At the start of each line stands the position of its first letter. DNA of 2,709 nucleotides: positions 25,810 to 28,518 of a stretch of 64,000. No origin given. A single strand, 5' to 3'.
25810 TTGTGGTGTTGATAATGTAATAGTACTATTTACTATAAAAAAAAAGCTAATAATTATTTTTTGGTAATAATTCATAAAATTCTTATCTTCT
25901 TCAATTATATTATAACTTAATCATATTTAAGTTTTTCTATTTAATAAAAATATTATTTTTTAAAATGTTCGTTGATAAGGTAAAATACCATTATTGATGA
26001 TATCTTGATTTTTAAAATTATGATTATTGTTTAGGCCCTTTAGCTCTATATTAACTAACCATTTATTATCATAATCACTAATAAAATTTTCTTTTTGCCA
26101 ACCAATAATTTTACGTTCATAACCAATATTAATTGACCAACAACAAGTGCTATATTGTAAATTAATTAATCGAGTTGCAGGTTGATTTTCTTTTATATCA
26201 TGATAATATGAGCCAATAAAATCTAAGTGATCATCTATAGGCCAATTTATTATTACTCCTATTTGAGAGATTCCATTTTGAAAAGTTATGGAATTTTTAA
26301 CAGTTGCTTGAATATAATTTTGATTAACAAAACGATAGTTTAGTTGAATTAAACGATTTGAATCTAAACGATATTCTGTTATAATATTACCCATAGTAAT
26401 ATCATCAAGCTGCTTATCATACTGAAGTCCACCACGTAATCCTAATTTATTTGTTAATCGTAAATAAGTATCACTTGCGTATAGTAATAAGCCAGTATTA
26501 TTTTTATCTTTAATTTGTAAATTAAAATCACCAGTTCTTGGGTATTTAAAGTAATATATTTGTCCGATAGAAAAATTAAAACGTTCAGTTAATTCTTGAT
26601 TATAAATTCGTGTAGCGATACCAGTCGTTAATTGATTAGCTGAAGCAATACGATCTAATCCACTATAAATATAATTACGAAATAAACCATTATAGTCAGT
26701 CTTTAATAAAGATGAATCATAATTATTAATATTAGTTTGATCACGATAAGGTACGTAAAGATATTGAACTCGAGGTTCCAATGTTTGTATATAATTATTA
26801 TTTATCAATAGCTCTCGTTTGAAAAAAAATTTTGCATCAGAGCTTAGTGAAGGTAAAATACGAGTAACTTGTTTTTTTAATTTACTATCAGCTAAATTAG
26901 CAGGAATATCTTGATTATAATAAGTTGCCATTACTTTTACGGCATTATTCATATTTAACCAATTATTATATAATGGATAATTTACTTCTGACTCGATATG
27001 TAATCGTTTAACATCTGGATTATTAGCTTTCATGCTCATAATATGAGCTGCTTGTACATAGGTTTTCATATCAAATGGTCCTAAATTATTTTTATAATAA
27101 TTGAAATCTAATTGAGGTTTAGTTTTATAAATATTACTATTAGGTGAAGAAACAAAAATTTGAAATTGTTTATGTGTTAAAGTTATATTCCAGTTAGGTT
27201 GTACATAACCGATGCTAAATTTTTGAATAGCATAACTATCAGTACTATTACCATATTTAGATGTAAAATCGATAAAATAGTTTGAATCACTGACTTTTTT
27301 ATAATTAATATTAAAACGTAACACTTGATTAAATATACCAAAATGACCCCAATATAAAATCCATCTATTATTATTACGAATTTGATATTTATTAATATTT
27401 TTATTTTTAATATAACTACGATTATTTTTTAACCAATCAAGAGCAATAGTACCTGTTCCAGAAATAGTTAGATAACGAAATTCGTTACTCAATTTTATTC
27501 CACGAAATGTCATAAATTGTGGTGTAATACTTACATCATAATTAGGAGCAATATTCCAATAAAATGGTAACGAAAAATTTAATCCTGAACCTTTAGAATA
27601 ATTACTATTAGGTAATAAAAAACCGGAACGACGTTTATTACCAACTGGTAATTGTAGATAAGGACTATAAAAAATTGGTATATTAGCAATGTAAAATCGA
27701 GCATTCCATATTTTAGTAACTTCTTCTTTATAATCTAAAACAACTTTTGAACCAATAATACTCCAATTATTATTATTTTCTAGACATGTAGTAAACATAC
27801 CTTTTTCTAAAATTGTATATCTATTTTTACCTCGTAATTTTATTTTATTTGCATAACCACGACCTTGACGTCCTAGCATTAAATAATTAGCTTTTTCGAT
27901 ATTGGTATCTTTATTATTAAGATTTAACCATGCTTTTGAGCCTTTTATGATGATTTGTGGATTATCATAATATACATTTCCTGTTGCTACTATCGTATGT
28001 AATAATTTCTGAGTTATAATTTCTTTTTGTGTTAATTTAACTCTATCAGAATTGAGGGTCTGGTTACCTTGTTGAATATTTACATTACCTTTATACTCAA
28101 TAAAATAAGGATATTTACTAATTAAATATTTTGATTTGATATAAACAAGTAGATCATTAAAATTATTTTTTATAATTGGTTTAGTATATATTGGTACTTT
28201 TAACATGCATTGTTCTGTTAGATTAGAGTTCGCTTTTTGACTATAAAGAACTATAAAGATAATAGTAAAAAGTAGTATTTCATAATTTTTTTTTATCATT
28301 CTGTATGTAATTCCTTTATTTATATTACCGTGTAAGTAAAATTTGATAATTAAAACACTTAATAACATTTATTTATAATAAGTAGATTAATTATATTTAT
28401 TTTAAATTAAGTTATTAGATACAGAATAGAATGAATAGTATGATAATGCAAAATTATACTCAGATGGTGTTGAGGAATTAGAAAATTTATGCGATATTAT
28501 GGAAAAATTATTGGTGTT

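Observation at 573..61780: A population of sequence-unrelated perfect palindromes with 21-25 bp arms, confined to dead DNA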

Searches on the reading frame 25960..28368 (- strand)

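Call 8: search_protein_families(library=pfam, proteins=[window:25960-28368:-])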
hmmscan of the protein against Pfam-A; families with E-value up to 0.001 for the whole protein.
window:25960-28368:- (802 aa): 2 families
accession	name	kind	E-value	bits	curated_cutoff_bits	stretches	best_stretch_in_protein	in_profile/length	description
PF04453.20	LptD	-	9.6e-86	288.9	22.4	1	333-714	1-383/384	LPS transport system D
PF03968.19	LptD_N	-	7.9e-16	58.7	20.4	1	90-216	16-112/113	LptA/(LptD N-terminal domain) LPS transport protein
